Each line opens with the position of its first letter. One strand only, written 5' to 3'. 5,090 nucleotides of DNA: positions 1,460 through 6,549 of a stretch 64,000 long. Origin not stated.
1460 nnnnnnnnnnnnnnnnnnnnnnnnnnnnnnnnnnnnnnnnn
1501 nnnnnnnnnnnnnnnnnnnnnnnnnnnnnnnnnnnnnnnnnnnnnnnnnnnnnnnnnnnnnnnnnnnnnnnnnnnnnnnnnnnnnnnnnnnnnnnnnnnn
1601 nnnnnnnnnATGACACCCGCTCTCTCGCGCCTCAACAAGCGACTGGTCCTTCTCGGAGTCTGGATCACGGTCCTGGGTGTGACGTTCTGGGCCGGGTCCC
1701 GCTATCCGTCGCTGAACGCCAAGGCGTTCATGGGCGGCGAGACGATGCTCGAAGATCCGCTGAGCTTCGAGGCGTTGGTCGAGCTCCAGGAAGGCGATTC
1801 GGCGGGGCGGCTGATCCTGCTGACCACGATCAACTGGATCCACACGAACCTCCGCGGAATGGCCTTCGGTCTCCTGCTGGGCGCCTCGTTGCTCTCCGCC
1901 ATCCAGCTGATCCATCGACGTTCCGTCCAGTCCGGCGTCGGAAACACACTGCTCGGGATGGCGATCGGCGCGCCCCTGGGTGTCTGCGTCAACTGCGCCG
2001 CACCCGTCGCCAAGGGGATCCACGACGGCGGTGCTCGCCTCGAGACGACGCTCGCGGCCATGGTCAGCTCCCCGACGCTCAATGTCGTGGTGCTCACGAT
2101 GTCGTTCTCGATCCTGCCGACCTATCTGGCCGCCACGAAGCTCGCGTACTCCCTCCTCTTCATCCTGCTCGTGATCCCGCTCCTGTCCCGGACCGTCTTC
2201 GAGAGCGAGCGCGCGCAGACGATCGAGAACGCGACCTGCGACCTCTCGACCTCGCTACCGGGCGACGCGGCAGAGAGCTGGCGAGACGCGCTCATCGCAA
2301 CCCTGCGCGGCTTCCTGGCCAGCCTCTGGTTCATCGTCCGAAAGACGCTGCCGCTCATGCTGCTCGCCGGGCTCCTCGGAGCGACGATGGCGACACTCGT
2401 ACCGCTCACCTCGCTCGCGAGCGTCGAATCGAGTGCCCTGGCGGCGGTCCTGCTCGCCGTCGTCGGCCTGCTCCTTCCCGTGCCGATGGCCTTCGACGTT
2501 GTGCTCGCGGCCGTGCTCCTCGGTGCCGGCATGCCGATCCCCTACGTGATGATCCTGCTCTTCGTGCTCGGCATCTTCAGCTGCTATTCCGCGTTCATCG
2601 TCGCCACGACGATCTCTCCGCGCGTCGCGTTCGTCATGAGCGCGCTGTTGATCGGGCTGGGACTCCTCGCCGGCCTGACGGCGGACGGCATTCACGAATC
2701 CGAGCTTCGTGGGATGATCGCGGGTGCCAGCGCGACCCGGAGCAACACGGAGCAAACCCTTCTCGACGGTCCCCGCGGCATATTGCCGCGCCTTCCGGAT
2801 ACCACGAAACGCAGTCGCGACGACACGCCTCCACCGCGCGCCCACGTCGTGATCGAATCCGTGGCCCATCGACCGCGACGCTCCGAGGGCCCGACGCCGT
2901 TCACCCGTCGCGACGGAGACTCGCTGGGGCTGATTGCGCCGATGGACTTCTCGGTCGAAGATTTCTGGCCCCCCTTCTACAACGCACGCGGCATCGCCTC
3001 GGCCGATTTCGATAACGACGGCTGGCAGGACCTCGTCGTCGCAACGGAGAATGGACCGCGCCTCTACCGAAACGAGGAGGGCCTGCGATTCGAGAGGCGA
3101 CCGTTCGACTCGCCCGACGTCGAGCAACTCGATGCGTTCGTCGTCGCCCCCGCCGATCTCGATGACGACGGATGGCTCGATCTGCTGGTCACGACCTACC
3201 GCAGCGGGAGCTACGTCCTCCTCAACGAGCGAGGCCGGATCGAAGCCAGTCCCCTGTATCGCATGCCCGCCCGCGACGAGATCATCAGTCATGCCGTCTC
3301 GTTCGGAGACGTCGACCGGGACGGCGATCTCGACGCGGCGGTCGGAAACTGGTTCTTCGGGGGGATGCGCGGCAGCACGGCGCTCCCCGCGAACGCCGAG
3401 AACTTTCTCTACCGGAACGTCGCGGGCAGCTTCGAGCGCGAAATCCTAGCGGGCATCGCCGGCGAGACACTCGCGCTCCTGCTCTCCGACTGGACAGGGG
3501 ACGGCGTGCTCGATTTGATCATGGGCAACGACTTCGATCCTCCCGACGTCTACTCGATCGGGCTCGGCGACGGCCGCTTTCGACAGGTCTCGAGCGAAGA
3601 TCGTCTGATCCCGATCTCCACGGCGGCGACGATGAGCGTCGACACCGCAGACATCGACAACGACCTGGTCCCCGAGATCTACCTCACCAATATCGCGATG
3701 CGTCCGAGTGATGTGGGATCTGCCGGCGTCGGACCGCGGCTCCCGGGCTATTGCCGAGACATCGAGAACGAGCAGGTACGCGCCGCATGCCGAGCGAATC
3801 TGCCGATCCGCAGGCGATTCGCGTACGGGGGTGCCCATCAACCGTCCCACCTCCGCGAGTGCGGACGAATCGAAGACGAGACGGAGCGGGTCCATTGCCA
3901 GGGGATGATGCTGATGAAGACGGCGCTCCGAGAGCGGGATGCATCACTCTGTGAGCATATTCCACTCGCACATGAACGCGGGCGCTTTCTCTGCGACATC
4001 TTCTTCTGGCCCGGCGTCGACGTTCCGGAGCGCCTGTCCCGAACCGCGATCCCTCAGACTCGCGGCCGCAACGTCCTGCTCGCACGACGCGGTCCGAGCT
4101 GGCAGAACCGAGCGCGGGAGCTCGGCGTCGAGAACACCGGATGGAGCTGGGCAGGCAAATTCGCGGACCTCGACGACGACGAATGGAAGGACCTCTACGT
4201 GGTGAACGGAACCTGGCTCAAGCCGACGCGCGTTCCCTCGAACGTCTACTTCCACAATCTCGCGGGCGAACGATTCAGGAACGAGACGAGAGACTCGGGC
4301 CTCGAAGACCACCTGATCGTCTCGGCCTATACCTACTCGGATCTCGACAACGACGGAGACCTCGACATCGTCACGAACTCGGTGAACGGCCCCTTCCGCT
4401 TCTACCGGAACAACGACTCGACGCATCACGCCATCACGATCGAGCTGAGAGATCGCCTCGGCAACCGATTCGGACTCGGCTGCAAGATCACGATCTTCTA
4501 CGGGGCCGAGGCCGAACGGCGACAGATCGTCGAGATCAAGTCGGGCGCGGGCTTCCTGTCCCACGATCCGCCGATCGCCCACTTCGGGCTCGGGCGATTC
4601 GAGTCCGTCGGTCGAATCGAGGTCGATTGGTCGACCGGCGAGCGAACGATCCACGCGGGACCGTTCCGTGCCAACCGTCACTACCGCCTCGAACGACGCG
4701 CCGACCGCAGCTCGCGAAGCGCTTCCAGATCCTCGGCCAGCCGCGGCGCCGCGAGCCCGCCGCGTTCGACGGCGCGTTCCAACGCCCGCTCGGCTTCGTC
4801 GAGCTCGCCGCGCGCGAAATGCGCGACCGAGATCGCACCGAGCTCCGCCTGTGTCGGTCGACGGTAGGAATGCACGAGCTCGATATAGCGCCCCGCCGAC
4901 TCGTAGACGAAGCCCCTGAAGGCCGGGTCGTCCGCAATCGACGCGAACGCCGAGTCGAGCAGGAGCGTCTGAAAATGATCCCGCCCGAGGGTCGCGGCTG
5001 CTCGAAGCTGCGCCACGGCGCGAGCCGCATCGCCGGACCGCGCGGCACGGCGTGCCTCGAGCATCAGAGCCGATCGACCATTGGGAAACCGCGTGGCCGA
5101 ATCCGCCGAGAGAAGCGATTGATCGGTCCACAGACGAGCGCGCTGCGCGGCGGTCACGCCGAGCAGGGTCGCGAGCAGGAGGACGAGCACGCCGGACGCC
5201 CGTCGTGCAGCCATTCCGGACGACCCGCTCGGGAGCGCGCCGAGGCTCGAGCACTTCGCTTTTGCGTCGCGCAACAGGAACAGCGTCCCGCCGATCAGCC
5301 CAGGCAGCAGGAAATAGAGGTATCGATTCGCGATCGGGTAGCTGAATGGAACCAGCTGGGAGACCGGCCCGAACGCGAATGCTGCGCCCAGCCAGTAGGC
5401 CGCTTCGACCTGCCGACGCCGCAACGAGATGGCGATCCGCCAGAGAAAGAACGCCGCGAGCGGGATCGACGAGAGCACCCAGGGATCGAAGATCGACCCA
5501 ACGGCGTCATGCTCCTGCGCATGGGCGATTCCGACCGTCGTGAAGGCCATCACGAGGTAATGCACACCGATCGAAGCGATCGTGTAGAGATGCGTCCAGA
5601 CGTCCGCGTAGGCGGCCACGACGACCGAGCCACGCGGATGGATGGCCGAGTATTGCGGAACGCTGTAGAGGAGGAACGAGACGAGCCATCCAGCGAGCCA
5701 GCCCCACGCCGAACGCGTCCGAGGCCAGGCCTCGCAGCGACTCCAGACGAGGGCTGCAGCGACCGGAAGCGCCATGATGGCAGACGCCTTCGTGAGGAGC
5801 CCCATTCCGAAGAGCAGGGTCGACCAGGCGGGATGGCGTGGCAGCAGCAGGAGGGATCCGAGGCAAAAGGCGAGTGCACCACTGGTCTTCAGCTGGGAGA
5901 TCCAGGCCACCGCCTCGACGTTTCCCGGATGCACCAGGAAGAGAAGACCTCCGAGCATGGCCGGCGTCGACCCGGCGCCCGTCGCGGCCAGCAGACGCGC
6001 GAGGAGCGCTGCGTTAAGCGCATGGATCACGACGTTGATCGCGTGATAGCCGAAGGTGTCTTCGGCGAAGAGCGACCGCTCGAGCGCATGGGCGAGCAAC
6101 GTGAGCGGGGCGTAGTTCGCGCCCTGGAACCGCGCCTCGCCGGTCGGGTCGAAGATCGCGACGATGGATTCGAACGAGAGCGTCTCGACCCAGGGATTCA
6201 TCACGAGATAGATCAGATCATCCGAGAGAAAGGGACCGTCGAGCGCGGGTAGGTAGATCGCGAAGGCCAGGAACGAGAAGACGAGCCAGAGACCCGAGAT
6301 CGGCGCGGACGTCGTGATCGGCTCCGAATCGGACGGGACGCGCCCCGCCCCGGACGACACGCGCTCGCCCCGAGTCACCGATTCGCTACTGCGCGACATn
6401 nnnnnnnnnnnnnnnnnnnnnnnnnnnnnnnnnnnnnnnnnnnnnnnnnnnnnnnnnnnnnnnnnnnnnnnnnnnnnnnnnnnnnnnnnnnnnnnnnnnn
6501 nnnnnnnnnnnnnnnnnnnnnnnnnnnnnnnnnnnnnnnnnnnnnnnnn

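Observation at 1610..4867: Single-polypeptide fusion of a CxxC 'predicted permease' with an FG-GAP/ASPIC (CRTAC1-like) beta-propeller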

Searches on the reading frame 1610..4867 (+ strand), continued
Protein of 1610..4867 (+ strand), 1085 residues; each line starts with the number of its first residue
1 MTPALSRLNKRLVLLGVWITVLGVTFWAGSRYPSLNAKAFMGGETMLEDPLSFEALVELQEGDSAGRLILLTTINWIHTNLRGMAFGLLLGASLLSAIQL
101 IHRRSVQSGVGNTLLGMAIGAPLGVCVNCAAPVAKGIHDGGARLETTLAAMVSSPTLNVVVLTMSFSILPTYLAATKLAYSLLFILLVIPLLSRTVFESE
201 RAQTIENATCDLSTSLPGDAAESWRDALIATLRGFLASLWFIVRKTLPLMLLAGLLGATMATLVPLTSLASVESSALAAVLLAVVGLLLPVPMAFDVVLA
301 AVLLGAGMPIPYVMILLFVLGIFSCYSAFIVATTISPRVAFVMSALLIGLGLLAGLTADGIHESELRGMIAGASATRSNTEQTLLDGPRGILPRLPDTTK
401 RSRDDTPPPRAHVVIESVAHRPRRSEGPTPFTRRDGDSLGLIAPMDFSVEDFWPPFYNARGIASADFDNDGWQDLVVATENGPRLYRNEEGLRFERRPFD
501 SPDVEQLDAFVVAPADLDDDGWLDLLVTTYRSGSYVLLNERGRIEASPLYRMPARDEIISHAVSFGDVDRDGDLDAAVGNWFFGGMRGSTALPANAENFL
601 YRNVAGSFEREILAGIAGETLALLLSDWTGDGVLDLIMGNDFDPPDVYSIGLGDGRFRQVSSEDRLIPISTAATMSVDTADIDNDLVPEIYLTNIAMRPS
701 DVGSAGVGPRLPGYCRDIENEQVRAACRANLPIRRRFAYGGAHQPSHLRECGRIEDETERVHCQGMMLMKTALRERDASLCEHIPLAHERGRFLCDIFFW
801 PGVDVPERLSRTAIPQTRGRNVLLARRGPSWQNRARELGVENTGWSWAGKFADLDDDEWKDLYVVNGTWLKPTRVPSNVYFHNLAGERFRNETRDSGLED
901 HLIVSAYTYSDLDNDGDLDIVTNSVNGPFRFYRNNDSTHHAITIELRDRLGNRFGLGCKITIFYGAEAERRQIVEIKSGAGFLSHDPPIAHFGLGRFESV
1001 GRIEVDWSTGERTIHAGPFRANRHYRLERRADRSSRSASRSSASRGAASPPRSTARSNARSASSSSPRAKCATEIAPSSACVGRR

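Call 38: fold_search(model_id=the predicted structure, library=pdb)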
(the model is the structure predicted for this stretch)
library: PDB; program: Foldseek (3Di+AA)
matches with E <= 10: 646; with E <= 0.001: 43
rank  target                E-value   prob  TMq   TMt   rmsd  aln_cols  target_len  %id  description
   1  9etn_A                4.6e-17  1.00  0.34  0.65   6.1       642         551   14  Crystal structure of murine CRTAC1 (released 2024-07-31)
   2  2bwm                  3.6e-06  1.00  0.16  0.39  10.2       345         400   16  1.8A CRYSTAL STRUCTURE OF of Psathyrella velutina LECTIN IN COMPLEX WITH METHYL 2-ACETAMIDO-1,2-DIDEOXY-1-SELENO-BETA-D- (released 2006-01-23)
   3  4a2l_C                5.8e-06  0.97  0.09  0.12  27.1       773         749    8  Structure of the periplasmic domain of the heparin and heparan sulphate sensing hybrid two component system BT4663 in  (released 2012-05-02)
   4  2bwr_A                8.2e-06  1.00  0.17  0.41   8.8       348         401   16  Crystal Structure of Psathyrella Velutina Lectin at 1.5A Resolution (released 2006-01-23)
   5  6om1_G                1.4e-05  1.00  0.24  0.41  18.8       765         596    8  Crystal structure of an atypical integrin (released 2019-12-11)
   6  4up4_A                2.5e-05  1.00  0.16  0.38   6.3       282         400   17  Structure of the recombinant lectin PVL from Psathyrella velutina in complex with GlcNAcb-D-1,3Galactoside (released 2015-01-28)
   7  4tqm_A                3.0e-05  1.00  0.17  0.41   5.0       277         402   17  Structural basis of specific recognition of non-reducing terminal N-acetylglucosamine by an Agrocybe aegerita lection (released 2015-06-03)
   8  6voa_B                3.1e-05  1.00  0.23  0.38  20.5       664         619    9  Cryo-EM structure of the BBSome-ARL6 complex (released 2020-06-24)
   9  4up4_B                3.9e-05  1.00  0.16  0.39   6.1       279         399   18  Structure of the recombinant lectin PVL from Psathyrella velutina in complex with GlcNAcb-D-1,3Galactoside (released 2015-01-28)
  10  4a7k                  4.5e-05  1.00  0.27  0.32  10.1       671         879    9  Bifunctional Aldos-2-ulose dehydratase (released 2012-03-21)
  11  8w30_A                5.6e-05  1.00  0.24  0.41  19.0       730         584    9  Crystal structure of alpha-V beta-1 integrin headpiece in complex with TR01225179 (released 2025-01-01)
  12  4um9_A                7.5e-05  1.00  0.25  0.42  18.0       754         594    9  Crystal structure of alpha V beta 6 with peptide (released 2014-11-12)
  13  4um9_C                7.9e-05  1.00  0.24  0.40  18.9       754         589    9  Crystal structure of alpha V beta 6 with peptide (released 2014-11-12)
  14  5mb4                  8.6e-05  1.00  0.16  0.39  10.4       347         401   14  Crystal Structure of the Psathyrella asperospora lectin PAL in complex with GlcNAc (released 2017-02-22)
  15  4a7y                  9.8e-05  1.00  0.27  0.33   9.8       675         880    8  Active site metal depleted aldos-2-ulose dehydratase (released 2012-03-21)
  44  9o5a_G                1.0e-03  1.00  0.15  0.37   9.0       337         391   11  The KICSTOR-GATOR1 complex (released 2026-02-18)
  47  9nr3_A                1.2e-03  1.00  0.22  0.29   6.2       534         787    8  CRBN-DDB1 in complex with GLUL-cN (released 2026-01-07)
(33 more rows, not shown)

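Call 44: find_encoding_contigs(protein=P0003, flank=8000, max_places=2)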
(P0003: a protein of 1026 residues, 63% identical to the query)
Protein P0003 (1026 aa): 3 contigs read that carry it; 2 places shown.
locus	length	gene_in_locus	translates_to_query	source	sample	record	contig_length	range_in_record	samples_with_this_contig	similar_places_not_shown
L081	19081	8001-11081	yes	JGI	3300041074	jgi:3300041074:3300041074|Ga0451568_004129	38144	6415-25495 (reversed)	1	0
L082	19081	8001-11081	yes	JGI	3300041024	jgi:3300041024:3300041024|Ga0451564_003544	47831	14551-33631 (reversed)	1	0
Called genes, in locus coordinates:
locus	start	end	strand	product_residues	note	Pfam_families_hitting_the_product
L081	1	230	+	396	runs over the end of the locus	-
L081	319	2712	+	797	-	PF00515:TPR_1 (faint), PF03704:BTAD (faint), PF07719:TPR_2 (faint), PF12895:ANAPC3 (faint), PF13432:TPR_16, PF14559:TPR_19 (weak), PF13432:TPR_16, PF14559:TPR_19, +11 more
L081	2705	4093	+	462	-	PF00884:Sulfatase, PF01663:Phosphodiest (weak), PF16347:SGSH_C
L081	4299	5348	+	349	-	-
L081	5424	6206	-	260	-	PF00106:adh_short, PF08659:KR, PF13561:adh_short_C2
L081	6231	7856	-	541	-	-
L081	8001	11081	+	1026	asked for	PF03773:ArsP_1 (weak), PF01839:FG-GAP (weak), PF13517:FG-GAP_3, PF07593:UnbV_ASPIC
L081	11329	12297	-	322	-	PF01544:CorA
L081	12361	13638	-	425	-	PF00202:Aminotran_3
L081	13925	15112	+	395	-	PF25973:BSH_CzcB (faint), PF25917:BSH_RND, PF25876:HH_MFP_RND (weak), PF25954:Beta-barrel_RND_2, PF25990:Beta-barrel_YknX, PF26002:Beta-barrel_AprE (faint), PF25975:CzcB_C (weak)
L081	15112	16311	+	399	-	PF12704:MacB_PCD, PF02687:FtsX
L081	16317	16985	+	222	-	PF00005:ABC_tran, PF13304:AAA_21 (faint)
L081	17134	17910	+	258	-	PF00378:ECH_1, PF16113:ECH_2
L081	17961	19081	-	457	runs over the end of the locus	PF00072:Response_reg, PF00158:Sigma54_activat, PF13191:AAA_16 (weak), PF14532:Sigma54_activ_2, PF07728:AAA_5 (weak), PF25601:AAA_lid_14, PF02954:HTH_8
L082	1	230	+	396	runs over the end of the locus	-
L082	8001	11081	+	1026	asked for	PF03773:ArsP_1 (weak), PF01839:FG-GAP (weak), PF13517:FG-GAP_3, PF07593:UnbV_ASPIC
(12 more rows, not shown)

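Call 45: find_encoding_contigs(protein=P0007, flank=8000, max_places=2)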
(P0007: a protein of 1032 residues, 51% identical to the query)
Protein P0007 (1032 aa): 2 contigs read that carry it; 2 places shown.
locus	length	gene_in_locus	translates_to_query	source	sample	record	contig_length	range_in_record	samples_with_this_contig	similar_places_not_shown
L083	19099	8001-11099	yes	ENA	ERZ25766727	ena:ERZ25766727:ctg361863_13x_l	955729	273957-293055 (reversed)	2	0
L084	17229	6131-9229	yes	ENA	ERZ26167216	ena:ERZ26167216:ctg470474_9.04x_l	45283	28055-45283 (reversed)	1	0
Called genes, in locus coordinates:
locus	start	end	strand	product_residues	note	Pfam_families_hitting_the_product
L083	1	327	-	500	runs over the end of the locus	PF07364:DUF1485, PF07171:MlrC_C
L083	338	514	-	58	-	-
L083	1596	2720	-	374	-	PF00248:Aldo_ket_red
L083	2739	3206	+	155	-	-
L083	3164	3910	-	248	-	PF00106:adh_short, PF08659:KR, PF13561:adh_short_C2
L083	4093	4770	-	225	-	PF00528:BPD_transp_1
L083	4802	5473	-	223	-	PF00528:BPD_transp_1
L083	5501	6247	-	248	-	PF13191:AAA_16 (weak), PF13555:AAA_29 (faint), PF00005:ABC_tran, PF09818:ABC_ATPase (faint), PF02463:SMC_N, PF13304:AAA_21 (weak)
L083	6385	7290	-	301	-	PF00497:SBP_bac_3, PF09084:NMT1 (weak)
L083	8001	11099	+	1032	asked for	PF03773:ArsP_1, PF01839:FG-GAP (faint), PF13517:FG-GAP_3, PF07593:UnbV_ASPIC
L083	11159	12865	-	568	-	-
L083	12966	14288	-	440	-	PF00202:Aminotran_3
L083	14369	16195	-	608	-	PF02538:Hydantoinase_B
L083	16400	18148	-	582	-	PF02538:Hydantoinase_B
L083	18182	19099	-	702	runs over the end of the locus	PF05378:Hydant_A_N, PF01968:Hydantoinase_A, PF19278:Hydant_A_C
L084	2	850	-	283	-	?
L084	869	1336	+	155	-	-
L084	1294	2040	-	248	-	PF00106:adh_short, PF08659:KR, PF13561:adh_short_C2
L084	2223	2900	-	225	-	PF00528:BPD_transp_1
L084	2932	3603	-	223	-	PF00528:BPD_transp_1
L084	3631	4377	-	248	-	PF13191:AAA_16 (weak), PF13555:AAA_29 (faint), PF00005:ABC_tran, PF09818:ABC_ATPase (faint), PF02463:SMC_N, PF13304:AAA_21 (weak)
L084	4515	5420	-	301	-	PF00497:SBP_bac_3, PF09084:NMT1 (weak)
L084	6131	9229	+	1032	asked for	PF03773:ArsP_1, PF01839:FG-GAP (faint), PF13517:FG-GAP_3, PF07593:UnbV_ASPIC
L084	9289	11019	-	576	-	-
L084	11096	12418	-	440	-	PF00202:Aminotran_3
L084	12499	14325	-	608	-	PF02538:Hydantoinase_B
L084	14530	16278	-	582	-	PF02538:Hydantoinase_B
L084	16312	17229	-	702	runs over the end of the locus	PF05378:Hydant_A_N, PF01968:Hydantoinase_A, PF19278:Hydant_A_C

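Call 54: list_cluster_members(proteins=[P0001, P0002])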
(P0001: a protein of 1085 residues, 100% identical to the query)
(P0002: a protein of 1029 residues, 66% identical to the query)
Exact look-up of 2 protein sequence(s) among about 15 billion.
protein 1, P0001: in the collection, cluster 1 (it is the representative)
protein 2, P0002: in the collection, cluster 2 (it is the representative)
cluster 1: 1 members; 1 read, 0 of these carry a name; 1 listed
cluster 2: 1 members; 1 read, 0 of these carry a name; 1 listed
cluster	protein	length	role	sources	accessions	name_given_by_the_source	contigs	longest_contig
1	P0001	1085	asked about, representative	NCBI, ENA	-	-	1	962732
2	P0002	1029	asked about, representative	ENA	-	-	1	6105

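Call 86: search_protein_families(library=ncbifam, proteins=[L025:14164-15360:+, L025:13666-14139:+, L057:7295-7963:+, L056:7191-7937:+, L064:11051-12322:+], max_evalue=0.01)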
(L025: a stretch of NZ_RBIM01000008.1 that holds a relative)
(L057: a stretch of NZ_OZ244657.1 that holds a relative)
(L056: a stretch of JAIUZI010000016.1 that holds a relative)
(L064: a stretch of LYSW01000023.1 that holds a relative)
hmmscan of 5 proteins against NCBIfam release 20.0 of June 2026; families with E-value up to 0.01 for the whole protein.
L025:14164-15360:+ (398 aa): 0 families

L025:13666-14139:+ (157 aa): 0 families

L057:7295-7963:+ (222 aa): 0 families

L056:7191-7937:+ (248 aa): 0 families

L064:11051-12322:+ (423 aa): 4 families
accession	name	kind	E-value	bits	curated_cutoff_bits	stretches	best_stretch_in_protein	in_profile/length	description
NF033786.1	phenyl_MerG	equivalog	1.5e-27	97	350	3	299-416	86-212/217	phenylmercury resistance protein MerG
NF047621.1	FlgprotMotXVib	equivalog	1.2e-21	77.1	330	4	300-414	94-211/211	flagellar protein MotX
NF038194.1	AlgK_TPR_lipo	equivalog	9.4e-10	37.7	700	3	308-417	327-436/448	alginate biosynthesis TPR repeat lipoprotein AlgK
NF045484.1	TransRegExoR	equivalog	6e-09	35.5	450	2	207-311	140-241/267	exopolysaccharide production regulator ExoR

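Call 88: search_solved_structures(query=L025:14164-15360:+, max_evalue=1)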
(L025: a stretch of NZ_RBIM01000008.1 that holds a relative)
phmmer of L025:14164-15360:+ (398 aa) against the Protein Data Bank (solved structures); distinct sequences matched with E-value up to 1: 1.
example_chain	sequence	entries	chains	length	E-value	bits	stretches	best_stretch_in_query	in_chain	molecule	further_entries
8ond_A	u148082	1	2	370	0.0023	20.4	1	198-257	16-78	bd2133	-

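Call 89: search_protein_families(library=phrogs, proteins=[L025:14164-15360:+, L008:6048-7256:-, L025:13666-14139:+], max_evalue=0.01)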
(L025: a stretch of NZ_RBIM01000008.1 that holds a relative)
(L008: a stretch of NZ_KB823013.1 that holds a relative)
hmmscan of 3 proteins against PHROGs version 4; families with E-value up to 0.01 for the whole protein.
L025:14164-15360:+ (398 aa): 3 families
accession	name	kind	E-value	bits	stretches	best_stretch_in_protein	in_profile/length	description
phrog_9942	-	tail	2.3e-08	33.5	1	95-274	161-344/1178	tail fiber protein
phrog_18345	-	tail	4.5e-07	29.6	1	117-242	244-620/956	tail fiber protein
phrog_5906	-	unknown function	0.0016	19.4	0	194-236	30-76/197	-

L008:6048-7256:- (402 aa): 3 families
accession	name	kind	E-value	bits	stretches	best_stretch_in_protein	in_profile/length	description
phrog_9942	-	tail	3.4e-06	26.3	1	119-263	177-335/1178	tail fiber protein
phrog_18345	-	tail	2.9e-05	23.6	1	65-310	369-633/956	tail fiber protein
phrog_5906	-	unknown function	0.0089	17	0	202-290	38-120/197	-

L025:13666-14139:+ (157 aa): 0 families

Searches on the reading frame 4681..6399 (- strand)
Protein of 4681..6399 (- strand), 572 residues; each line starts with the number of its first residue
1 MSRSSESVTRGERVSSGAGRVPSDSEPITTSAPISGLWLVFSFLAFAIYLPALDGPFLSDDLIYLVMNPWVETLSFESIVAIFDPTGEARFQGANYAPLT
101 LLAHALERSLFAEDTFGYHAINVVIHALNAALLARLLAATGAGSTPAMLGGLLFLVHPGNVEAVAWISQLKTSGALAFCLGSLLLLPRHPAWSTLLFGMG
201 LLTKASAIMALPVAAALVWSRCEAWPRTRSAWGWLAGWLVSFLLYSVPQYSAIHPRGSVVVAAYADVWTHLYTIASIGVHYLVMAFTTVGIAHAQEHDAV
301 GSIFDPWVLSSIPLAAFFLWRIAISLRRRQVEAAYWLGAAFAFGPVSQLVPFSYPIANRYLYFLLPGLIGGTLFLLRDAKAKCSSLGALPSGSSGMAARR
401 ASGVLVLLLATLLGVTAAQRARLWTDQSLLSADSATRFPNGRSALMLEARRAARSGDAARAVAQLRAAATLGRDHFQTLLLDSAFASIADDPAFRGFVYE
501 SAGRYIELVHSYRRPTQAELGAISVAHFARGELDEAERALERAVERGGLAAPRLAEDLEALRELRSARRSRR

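Call 30: search_protein_families(library=pfam, proteins=[window:4681-6399:-], max_evalue=0.01)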
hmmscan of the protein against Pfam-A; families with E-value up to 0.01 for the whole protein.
window:4681-6399:- (572 aa): 0 families

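Call 79: search_protein_families(library=pfam, proteins=[window:4681-6399:-], max_evalue=10)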
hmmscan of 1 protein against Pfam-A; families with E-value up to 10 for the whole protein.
window:4681-6399:- (572 aa): 6 families
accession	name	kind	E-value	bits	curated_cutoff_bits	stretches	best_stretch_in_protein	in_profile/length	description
PF07719.23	TPR_2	-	0.011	16.2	27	1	523-545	7-29/34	Tetratricopeptide repeat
PF13374.12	TPR_10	-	0.015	15.7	27.5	1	522-546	7-31/42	Tetratricopeptide repeat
PF07721.20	TPR_4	-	0.1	13.7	27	1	525-542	9-26/26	Tetratricopeptide repeat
PF00515.34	TPR_1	-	0.22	11.8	27.8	1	526-545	10-29/34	Tetratricopeptide repeat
PF13414.12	TPR_11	-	0.48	10.6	26.8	0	323-341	20-38/42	TPR repeat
PF09976.15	TPR_21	-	0.5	10.5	25.5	1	442-474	76-108/193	Tetratricopeptide repeat-like domain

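Call 86: search_protein_families(library=ncbifam, proteins=[window:4681-6399:-], max_evalue=0.01)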
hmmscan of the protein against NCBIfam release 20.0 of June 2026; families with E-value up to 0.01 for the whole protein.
window:4681-6399:- (572 aa): 1 family
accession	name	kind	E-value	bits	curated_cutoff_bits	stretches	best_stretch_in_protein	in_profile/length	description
NF047558.1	TPR_END_plus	domain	1.5e-05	24.8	32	1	452-495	9-52/56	TPR end-of-group domain-containing protein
